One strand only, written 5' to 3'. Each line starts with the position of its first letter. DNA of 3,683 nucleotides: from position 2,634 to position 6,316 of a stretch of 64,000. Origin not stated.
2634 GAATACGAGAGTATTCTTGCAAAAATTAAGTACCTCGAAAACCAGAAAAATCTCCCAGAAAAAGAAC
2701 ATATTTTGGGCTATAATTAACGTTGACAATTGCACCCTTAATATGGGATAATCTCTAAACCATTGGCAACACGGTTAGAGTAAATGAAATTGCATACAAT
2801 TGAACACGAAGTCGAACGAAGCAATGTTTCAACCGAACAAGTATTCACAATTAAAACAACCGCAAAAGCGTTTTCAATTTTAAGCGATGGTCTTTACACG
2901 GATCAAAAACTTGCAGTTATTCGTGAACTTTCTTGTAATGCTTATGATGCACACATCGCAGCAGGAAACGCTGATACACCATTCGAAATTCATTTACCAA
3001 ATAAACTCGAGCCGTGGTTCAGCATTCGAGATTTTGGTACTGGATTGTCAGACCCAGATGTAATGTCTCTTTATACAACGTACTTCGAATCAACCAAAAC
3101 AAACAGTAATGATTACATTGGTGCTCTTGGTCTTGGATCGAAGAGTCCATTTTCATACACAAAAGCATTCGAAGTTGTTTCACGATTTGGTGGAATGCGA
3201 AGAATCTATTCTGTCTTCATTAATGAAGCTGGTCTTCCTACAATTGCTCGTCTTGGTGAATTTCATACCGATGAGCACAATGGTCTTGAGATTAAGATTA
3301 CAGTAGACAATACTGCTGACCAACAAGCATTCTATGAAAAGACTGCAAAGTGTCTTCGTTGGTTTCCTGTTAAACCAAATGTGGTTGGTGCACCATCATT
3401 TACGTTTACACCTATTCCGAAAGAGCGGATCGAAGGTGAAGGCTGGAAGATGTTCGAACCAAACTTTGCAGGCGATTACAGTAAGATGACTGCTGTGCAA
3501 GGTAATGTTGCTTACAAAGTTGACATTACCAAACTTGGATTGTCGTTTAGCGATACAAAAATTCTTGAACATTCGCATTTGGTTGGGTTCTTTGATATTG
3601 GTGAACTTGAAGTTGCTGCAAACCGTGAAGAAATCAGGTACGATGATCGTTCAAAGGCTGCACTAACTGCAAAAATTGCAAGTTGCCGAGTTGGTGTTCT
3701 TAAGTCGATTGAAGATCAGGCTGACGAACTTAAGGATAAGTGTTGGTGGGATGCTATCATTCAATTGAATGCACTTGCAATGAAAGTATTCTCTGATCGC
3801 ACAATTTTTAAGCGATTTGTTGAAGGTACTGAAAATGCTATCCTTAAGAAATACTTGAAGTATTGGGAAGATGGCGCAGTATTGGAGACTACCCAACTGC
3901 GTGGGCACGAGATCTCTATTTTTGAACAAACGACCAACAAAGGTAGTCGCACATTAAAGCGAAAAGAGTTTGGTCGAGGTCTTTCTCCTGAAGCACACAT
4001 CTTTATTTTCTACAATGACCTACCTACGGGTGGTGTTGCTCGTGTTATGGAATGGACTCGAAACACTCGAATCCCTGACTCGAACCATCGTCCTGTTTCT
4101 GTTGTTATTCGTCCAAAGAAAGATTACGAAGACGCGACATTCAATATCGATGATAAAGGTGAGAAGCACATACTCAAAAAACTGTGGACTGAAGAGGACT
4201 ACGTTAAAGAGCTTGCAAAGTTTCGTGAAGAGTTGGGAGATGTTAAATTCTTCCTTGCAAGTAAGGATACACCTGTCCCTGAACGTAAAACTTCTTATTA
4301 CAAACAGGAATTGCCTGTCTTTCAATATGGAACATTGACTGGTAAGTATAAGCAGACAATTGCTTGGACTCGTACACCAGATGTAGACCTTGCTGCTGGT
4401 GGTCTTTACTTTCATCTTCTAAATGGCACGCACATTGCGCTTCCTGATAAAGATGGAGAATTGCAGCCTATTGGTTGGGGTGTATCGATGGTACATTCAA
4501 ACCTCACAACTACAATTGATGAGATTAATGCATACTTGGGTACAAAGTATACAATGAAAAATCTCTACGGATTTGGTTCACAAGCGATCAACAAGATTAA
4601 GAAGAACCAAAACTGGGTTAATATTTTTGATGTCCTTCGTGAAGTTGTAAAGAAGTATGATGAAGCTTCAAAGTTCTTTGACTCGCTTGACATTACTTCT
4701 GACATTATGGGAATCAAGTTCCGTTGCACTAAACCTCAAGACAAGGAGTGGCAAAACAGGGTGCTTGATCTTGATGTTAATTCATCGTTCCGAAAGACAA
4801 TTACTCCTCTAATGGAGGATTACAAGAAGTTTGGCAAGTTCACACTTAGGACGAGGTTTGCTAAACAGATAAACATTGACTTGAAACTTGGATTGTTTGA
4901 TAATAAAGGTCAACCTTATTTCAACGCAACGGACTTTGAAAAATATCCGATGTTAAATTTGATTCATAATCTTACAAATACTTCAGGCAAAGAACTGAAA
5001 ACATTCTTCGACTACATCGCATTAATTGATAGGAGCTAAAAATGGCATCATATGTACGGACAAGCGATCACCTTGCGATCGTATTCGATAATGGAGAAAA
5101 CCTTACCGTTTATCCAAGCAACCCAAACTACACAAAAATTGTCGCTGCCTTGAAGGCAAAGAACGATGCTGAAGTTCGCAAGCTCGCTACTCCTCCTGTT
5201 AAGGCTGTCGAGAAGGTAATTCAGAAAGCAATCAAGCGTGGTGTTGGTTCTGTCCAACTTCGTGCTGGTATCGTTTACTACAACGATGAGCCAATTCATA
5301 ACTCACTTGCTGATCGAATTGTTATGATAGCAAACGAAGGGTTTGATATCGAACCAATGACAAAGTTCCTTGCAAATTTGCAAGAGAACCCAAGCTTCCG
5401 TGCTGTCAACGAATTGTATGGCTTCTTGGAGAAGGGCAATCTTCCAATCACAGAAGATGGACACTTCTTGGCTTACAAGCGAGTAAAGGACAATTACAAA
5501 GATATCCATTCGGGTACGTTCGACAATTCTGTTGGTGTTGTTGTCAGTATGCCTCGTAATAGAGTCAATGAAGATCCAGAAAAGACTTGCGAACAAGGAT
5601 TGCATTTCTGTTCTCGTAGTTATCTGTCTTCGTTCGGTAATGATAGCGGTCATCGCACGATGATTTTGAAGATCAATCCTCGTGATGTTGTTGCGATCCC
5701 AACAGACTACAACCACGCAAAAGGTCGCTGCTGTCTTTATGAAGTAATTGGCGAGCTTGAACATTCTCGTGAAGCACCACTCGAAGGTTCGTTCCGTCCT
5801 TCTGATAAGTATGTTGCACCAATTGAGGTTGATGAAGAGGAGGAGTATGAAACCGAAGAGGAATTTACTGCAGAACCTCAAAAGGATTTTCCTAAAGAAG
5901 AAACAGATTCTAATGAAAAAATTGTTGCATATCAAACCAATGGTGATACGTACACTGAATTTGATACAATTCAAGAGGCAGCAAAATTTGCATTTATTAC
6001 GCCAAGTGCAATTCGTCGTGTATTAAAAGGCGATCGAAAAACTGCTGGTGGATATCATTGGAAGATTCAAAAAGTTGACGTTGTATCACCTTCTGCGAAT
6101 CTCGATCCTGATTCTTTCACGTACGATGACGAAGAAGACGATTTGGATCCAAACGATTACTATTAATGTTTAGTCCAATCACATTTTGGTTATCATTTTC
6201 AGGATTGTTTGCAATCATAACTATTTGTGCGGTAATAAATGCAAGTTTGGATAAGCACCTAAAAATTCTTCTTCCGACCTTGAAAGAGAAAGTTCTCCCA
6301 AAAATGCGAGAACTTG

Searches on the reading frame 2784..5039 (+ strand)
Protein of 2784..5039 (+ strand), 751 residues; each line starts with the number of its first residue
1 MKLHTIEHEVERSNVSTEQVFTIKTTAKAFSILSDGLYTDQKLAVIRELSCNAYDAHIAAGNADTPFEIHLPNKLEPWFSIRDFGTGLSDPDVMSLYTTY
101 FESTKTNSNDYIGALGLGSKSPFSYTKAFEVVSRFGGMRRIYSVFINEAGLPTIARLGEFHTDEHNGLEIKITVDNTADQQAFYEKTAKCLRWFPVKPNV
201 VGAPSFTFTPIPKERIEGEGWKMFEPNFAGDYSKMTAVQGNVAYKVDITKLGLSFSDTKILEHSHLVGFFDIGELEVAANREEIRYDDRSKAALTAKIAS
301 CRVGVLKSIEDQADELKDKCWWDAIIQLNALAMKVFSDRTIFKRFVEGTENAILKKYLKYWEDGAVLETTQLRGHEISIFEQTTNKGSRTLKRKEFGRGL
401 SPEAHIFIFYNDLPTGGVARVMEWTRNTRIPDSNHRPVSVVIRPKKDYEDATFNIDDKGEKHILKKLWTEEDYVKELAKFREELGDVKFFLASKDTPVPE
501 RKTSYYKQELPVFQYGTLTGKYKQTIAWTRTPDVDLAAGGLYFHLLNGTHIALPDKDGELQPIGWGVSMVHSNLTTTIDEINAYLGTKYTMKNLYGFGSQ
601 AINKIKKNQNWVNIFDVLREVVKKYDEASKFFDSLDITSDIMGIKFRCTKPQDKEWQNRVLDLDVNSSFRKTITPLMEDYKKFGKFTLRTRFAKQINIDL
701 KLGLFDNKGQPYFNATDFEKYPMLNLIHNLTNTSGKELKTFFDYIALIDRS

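Call 15: search_protein_families(library=pfam, proteins=[window:2784-5039:+], max_evalue=0.001)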
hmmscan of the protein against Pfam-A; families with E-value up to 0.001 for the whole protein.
window:2784-5039:+ (751 aa): 0 families

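Call 52: search_dna_similar(query=window:2784-5039:+, collection=phages, mode=protein, max_rows=12)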
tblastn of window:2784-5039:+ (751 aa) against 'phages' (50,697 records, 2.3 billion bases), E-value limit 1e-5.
Records with a match: 2926; places in all: 2936; records where one place covers at least 80% of the query: 1.
Best place of each record, by identity: <60% 2926.
By first word of the organism name: Escherichia 932; Klebsiella 378; Salmonella 288; Vibrio 178; Pseudomonas 118; Shigella 118; Streptomyces 93; Aeromonas 81; Acinetobacter 73; Erwinia 64; and 74 more.
By host as written in the record: - 378; Escherichia coli 367; Klebsiella pneumoniae 130; Escherichia coli O157:H7 54; Pseudomonas aeruginosa 42; Escherichia coli K-12 MG1655 41; Salmonella enterica 38; Streptomyces griseus ATCC 10137 32; and 691 more.
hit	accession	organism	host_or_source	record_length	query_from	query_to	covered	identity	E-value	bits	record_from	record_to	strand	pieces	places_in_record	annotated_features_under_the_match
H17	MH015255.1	Ruegeria phage vB_RpoS-V10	Ruegeria pomeroyi DSS-3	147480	1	619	82%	28.3%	3e-49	194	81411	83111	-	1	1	rIIA lysis inhibitor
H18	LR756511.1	uncultured phage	metagenomic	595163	21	542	70%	31.0%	8e-54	207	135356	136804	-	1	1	record has no annotation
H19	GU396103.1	Aeromonas phage PX29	Aeromonas salmonicida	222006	1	494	66%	30.8%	7e-41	168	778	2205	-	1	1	rIIA: rIIA protector from prophage-induced early lysis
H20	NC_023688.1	Aeromonas phage PX29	Aeromonas salmonicida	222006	1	494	66%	30.8%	7e-41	168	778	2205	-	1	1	rIIA: RIIA lysis inhibitor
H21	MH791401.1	Aeromonas phage AsFcp_2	Aeromonas salmonicida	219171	1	494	66%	30.8%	7e-41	168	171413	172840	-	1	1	similar to rIIA protector from prophage-induced early lysis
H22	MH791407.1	Aeromonas phage AsFcp_4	Aeromonas salmonicida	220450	1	494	66%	30.8%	7e-41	168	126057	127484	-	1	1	similar to rIIA protector from prophage-induced early lysis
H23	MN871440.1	Aeromonas phage AsFcp_1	Aeromonas salmonicida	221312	1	494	66%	30.8%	7e-41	168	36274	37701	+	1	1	record has no annotation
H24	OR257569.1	Ruegeria phage RpAliso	Ruegeria pomeroyi DSS-3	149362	1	429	57%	34.5%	7e-58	220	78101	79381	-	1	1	rIIA lysis inhibitor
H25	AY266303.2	Aeromonas phage Aeh1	Aeromonas hydrophila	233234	1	494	66%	29.9%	2e-44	179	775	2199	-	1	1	rIIA: membrane integrity protector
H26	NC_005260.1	Aeromonas phage Aeh1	Aeromonas hydrophila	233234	1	494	66%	29.9%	2e-44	179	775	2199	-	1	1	rIIA: RIIA lysis inhibitor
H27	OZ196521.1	Vibrio phage K566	Seawater and oysters mix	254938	1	429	57%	34.4%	1e-55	213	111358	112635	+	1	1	RIIA lysis inhibitor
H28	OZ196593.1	Vibrio phage K567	Seawater and oysters mix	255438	1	429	57%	34.4%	1e-55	213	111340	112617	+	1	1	RIIA lysis inhibitor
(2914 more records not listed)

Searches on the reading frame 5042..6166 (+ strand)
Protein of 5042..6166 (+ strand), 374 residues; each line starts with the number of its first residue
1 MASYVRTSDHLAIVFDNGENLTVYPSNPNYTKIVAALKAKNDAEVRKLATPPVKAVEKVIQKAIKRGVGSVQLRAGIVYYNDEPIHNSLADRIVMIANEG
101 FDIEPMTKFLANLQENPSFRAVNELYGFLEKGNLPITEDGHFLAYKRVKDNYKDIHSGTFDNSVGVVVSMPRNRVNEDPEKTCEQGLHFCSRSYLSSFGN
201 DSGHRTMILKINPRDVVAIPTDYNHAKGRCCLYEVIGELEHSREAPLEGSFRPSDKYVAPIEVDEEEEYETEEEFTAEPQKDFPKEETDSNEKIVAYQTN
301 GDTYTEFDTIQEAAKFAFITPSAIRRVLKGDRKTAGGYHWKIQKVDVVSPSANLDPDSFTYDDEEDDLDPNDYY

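Call 15: search_protein_families(library=pfam, proteins=[window:5042-6166:+], max_evalue=0.001)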
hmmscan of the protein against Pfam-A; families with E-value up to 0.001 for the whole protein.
window:5042-6166:+ (374 aa): 1 family
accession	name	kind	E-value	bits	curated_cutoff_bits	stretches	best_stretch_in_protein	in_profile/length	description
PF22083.2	I-HmuI_NUMOD-like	-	3.4e-05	23.8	27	1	299-339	5-44/46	DNA endonuclease I-HmuI-like, NUMOD-like domain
